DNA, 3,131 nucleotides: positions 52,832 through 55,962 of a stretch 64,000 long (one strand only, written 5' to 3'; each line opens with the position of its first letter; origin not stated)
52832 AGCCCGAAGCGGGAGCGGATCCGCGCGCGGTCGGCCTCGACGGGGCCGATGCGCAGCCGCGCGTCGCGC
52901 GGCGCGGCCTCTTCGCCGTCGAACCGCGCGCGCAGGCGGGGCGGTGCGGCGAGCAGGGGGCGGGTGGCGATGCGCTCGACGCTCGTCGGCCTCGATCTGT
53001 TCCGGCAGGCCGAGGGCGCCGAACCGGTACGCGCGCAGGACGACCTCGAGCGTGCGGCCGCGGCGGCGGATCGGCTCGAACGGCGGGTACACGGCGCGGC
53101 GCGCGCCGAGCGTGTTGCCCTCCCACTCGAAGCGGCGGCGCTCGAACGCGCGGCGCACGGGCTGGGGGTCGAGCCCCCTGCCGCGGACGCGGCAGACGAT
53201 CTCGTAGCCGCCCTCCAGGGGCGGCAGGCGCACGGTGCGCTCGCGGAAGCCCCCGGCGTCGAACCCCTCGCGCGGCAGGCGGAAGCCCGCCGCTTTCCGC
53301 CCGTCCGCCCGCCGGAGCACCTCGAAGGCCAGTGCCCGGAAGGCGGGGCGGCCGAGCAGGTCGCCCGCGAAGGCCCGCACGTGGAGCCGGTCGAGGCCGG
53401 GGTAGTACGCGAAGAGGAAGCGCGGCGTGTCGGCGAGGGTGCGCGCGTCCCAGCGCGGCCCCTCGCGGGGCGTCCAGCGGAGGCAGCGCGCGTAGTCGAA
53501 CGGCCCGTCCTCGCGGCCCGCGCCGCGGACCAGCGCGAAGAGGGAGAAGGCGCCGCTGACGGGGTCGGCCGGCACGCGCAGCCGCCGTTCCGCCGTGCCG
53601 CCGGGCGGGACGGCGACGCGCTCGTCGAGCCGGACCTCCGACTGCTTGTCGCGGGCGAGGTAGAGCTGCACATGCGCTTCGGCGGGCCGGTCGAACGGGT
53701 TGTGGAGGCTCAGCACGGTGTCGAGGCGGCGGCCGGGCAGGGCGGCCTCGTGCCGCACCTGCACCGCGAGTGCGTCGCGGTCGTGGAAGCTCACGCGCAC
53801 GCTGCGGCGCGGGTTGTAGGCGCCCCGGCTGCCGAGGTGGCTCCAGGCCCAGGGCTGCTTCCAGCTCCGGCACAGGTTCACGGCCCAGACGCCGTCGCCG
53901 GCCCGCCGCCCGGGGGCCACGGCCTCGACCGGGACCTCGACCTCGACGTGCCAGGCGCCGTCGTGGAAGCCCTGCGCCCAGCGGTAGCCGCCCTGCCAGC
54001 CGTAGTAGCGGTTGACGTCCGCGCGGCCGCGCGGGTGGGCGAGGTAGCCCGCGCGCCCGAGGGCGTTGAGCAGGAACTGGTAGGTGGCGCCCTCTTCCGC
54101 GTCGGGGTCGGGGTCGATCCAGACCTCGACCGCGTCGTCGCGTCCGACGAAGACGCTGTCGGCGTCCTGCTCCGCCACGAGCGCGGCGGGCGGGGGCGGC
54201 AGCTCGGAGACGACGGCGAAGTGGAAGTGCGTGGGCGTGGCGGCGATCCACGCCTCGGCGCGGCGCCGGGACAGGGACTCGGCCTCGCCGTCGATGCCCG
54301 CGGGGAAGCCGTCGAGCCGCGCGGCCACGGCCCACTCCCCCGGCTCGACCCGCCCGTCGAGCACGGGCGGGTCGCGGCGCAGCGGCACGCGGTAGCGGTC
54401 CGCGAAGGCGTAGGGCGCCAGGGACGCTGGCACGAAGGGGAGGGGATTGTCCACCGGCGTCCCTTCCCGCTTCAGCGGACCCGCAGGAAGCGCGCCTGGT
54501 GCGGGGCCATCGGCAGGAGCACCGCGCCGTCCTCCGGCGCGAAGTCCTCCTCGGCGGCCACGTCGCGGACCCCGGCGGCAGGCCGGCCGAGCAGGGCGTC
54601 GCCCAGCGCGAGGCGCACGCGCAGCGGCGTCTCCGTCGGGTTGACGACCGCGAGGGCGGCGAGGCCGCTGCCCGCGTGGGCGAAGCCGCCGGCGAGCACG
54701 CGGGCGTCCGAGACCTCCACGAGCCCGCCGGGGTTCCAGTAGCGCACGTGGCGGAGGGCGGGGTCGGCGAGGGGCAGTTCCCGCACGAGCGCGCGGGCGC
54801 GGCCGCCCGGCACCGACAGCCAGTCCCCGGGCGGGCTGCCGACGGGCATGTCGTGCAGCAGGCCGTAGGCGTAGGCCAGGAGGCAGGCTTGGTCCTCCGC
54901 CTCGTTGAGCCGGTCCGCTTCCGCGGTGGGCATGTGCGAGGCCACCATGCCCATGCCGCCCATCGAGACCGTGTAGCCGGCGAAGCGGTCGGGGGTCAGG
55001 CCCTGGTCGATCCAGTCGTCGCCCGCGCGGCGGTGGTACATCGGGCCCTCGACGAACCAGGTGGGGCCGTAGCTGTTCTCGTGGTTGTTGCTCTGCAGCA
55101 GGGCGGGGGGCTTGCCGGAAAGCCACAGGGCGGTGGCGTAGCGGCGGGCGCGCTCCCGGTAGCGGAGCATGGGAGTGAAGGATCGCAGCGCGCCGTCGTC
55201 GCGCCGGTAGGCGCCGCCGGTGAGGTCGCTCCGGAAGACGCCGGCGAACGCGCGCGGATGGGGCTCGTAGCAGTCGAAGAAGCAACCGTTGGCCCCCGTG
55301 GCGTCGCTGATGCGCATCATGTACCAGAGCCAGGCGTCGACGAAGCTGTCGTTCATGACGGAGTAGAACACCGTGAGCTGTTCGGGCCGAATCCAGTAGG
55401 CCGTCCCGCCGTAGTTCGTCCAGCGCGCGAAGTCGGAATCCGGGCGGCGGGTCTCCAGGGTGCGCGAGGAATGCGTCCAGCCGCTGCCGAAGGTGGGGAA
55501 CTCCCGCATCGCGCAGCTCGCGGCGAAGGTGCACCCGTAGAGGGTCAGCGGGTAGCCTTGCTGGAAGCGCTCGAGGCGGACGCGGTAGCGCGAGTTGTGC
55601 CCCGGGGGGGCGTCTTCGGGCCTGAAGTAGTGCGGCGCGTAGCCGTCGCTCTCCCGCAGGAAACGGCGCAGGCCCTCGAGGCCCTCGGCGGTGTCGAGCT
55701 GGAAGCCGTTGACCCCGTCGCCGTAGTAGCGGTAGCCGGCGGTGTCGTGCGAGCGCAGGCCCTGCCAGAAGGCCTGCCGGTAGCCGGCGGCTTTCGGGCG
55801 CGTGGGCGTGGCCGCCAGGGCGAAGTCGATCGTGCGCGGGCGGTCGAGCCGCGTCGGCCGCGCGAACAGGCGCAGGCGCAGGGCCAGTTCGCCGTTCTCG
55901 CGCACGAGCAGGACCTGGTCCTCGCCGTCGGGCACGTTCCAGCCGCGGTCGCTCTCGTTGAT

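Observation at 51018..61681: Five-member family of ~1,150-1,200-aa proteins of unassigned function, three of them in tandem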

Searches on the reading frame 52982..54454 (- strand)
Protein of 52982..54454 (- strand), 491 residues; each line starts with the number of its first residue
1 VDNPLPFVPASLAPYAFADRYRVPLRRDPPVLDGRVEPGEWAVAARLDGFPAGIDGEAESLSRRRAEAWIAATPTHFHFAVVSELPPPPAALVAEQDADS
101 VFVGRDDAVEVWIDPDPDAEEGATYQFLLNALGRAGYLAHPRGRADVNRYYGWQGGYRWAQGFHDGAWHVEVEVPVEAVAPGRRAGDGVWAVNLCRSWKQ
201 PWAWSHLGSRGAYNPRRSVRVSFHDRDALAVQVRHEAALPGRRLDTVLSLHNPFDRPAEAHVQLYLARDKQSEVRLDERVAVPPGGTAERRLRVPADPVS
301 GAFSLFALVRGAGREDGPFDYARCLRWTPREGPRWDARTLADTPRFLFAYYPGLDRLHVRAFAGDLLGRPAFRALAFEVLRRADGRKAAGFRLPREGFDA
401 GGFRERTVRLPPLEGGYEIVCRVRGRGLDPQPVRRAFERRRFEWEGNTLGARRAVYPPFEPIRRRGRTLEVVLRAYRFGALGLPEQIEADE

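Call 83: search_protein_families(library=pfam, proteins=[window:52982-54454:-], max_evalue=10)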
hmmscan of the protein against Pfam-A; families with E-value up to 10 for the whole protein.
seq(491 aa): 3 families
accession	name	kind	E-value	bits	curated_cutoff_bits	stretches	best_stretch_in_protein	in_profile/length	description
PF19543.5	GH123_N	-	0.005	15.2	22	1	423-489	305-371/969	Glycoside hydrolase 123, N-terminal domain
PF01835.25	MG2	-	0.1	13.4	32.8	1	248-307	22-80/96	MG2 domain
PF18986.5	DUF5719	-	0.2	11.2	26.2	1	246-292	66-111/319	Family of unknown function (DUF5719)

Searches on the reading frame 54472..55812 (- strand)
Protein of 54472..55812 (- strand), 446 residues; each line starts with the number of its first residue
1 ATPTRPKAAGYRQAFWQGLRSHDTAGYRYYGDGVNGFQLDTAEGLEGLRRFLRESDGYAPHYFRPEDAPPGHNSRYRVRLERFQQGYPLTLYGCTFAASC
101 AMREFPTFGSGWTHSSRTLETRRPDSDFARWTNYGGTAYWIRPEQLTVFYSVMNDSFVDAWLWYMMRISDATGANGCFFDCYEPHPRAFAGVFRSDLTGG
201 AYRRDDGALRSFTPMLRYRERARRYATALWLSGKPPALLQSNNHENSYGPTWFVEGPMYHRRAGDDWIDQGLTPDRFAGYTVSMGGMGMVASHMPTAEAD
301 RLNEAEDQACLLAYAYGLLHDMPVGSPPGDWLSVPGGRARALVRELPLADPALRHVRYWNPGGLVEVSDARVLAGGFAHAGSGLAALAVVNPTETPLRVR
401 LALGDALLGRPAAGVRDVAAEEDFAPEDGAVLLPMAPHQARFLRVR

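Call 62: predict_structure(alignment_id=A4)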
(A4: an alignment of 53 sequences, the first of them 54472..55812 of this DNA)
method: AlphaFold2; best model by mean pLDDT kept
length: 446 residues; sequences in the alignment: 53
mean_pLDDT: 84.7   pTM: 0.83
mean pLDDT of the five models: 84.7, 82.7, 81.3, 80.7, 77.6
residues with pLDDT >= 90: 205; 70-90: 171; 50-70: 66; < 50: 4
segments of 3 or more residues with pLDDT < 50: 1-3
pLDDT, mean of each block of 10 residues (from residue 1): 60 77 76 89 96 91 87 81 91 85 92 77 87 91 91 90 95 90 58 64 81 78 92 89 62 70 84 86 63 55 85 91 72 89 92 91 91 97 98 98 97 97 97 97 98
secondary structure, 60 per line:
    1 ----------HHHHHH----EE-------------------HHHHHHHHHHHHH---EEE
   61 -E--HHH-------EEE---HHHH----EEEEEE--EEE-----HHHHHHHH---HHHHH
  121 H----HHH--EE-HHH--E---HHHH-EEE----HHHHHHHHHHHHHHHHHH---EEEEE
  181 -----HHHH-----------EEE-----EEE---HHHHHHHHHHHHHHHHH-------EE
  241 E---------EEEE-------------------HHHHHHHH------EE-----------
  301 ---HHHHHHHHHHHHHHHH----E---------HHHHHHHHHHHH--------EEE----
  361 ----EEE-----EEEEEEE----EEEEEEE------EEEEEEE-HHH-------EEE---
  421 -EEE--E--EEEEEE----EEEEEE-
elements in order: H11-16 H42-54 E58-60 E75-77 H81-84 E89-94 E97-99 H105-112 H116-121 H143-146 E148-150 H155-172 E176-180 H186-189 E201-203 E209-211 H215-231 E239-241 E251-254 H274-281 H304-319 H334-345 E354-356 E365-367 E373-379 E384-390 E397-403 E415-417 E422-424 E430-435 E440-445
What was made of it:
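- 54472..58095 (-): Member D: intact, 1,207 aa, with a signal peptide. Candidate catalytic Asp941 is at 55273-55275 and Glu1016 at 55048-55050. The AlphaFold model of residues 762-1207 has pLDDT 84.7 (call 62).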

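Call 64: fold_search(model_id=the predicted structure, library=pdb)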
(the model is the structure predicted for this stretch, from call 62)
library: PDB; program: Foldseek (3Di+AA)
matches with E <= 10: 969; with E <= 0.001: 316
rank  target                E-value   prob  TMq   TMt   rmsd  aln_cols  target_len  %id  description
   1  5jy7_H                1.4e-09  1.00  0.40  0.34  12.1       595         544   11  Complex of Mycobacterium smegmatis trehalose synthase with maltokinase (released 2017-05-24)
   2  5jy7_C                1.7e-09  1.00  0.41  0.34  12.3       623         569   12  Complex of Mycobacterium smegmatis trehalose synthase with maltokinase (released 2017-05-24)
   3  5jy7_A                1.7e-09  1.00  0.40  0.33  12.4       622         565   12  Complex of Mycobacterium smegmatis trehalose synthase with maltokinase (released 2017-05-24)
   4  1wzm_A                2.1e-09  1.00  0.40  0.32  12.7       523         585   13  Thermoactinomyces vulgaris R-47 alpha-amylase II (TVA II) mutatnt R469K (released 2005-03-22)
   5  4nx0_A                2.2e-09  1.00  0.42  0.44   8.3       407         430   10  Crystal structure of Abp-WT, a GH27-b-L-arabinopyranosidase from Geobacillus stearothermophilus (released 2014-12-03)
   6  4nxk_B                2.2e-09  1.00  0.41  0.42   8.5       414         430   10  Crystal structure of Abp-D197A, a catalytic mutant of a GH27-b-L-arabinopyranosidase from Geobacillus stearothermophil (released 2014-12-03)
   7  4nxk_A                2.7e-09  1.00  0.42  0.43  10.5       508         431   11  Crystal structure of Abp-D197A, a catalytic mutant of a GH27-b-L-arabinopyranosidase from Geobacillus stearothermophil (released 2014-12-03)
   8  1jf5_A                3.4e-09  1.00  0.38  0.31   9.8       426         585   11  CRYSTAL STRUCTURE OF THERMOACTINOMYCES VULGARIS R-47 ALPHA-AMYLASE 2 MUTANT F286A (released 2002-05-22)
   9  1vfm_A                3.6e-09  1.00  0.38  0.31   9.9       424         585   11  Crystal structure of Thermoactinomyces vulgaris R-47 alpha-amylase 2/alpha-cyclodextrin complex (released 2005-02-08)
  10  1wzl_A                3.6e-09  1.00  0.36  0.29  10.2       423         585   12  Thermoactinomyces vulgaris R-47 alpha-amylase II (TVA II) mutatnt R469L (released 2005-03-22)
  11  4nx0_D                4.4e-09  1.00  0.43  0.43  10.8       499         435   12  Crystal structure of Abp-WT, a GH27-b-L-arabinopyranosidase from Geobacillus stearothermophilus (released 2014-12-03)
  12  4u3c_A                4.4e-09  1.00  0.34  0.25  15.1       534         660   13  Docking Site of Maltohexaose in the Mtb GlgE (released 2015-07-22)
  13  1j0h_A                4.9e-09  1.00  0.41  0.33  10.5       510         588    9  Crystal structure of Bacillus stearothermophilus neopullulanase (released 2003-01-28)
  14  4u33_A                5.2e-09  1.00  0.34  0.25  13.2       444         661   15  Structure of Mtb GlgE bound to maltose (released 2015-07-22)
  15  1wzk_A                5.5e-09  1.00  0.39  0.31  12.9       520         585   12  Thermoactinomyces vulgaris R-47 alpha-amylase II (TVA II) mutatnt D465N (released 2005-03-22)
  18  8iub_A                7.0e-09  1.00  0.39  0.34  11.4       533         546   10  Crystal structure of GH66 endodextranase from Flavobacterium johnsoniae in complex with isomaltotriose (released 2023-06-14)
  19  4nx0_C                7.5e-09  1.00  0.44  0.45   7.8       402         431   10  Crystal structure of Abp-WT, a GH27-b-L-arabinopyranosidase from Geobacillus stearothermophilus (released 2014-12-03)
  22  1uas                  1.1e-08  1.00  0.38  0.45   9.8       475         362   12  Crystal structure of rice alpha-galactosidase (released 2003-07-01)
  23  5axg_B                1.6e-08  1.00  0.45  0.36  10.2       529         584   10  Crystal structure of thermophilic dextranase from Thermoanaerobacter pseudethanolicus (released 2015-11-11)
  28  5axg_A                2.2e-08  1.00  0.44  0.36  10.3       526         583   10  Crystal structure of thermophilic dextranase from Thermoanaerobacter pseudethanolicus (released 2015-11-11)
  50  2xn0_A                1.9e-07  1.00  0.36  0.25  11.1       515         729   11  Structure of alpha-galactosidase from Lactobacillus acidophilus NCFM, PtCl4 derivative (released 2011-08-10)
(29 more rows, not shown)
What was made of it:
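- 54472..58095 (-): Its Foldseek matches are GH13, GH27 and GH66 (call 64).
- Closest known: Retaining. Same: These are the best structural matches to the barrel plus C-terminal domain (call 64).
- Foldseek with the barrel plus C-terminal domain gives GH13 (TreS, TVA II, neopullulanase), GH27 (4nx0, 1uas), GH66 (8iub, 5axg) and GH36 (2xn0), at E about 1e-9 and TM 0.40-0.45 (call 64). The top Foldseek matches include the transferases and isomerases TreS and GlgE (call 64).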
